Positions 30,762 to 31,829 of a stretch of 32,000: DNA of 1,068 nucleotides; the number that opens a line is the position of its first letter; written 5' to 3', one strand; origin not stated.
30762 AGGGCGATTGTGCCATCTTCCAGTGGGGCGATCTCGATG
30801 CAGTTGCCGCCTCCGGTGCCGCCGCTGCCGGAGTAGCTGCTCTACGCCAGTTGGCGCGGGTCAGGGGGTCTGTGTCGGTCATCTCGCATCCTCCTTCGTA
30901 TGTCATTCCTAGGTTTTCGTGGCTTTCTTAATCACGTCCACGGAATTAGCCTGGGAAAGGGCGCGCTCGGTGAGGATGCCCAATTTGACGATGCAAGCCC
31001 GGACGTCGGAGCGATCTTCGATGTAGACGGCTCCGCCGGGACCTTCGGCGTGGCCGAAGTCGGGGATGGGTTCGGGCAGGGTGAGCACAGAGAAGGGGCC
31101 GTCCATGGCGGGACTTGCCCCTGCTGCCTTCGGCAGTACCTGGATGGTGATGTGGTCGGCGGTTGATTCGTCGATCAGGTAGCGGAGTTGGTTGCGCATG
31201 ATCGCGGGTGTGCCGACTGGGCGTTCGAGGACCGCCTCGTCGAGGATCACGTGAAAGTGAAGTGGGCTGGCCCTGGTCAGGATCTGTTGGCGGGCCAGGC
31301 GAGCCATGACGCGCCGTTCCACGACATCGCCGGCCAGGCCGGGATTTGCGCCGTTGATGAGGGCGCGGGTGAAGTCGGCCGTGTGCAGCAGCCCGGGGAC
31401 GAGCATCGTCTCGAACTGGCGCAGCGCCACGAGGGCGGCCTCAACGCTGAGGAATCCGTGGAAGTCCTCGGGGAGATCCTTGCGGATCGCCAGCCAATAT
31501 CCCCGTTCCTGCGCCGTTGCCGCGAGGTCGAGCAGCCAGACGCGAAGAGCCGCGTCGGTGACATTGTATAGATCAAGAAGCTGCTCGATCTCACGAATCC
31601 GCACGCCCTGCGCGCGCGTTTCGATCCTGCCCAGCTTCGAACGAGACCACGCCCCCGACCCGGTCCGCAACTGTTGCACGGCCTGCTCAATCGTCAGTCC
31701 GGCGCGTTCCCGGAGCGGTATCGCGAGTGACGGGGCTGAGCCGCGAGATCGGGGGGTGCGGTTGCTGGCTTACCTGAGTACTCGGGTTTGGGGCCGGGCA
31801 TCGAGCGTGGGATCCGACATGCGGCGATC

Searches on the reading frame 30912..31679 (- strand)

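Call 59: search_protein_families(library=pfam, proteins=[window:30912-31679:-], max_evalue=0.00001)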
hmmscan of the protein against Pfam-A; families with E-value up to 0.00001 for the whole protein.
window:30912-31679:- (256 aa): 1 family
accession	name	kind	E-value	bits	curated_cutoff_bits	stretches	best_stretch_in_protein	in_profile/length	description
PF19054.6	DUF5753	-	6.6e-49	166.4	23.4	1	76-252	4-178/178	Domain of unknown function (DUF5753)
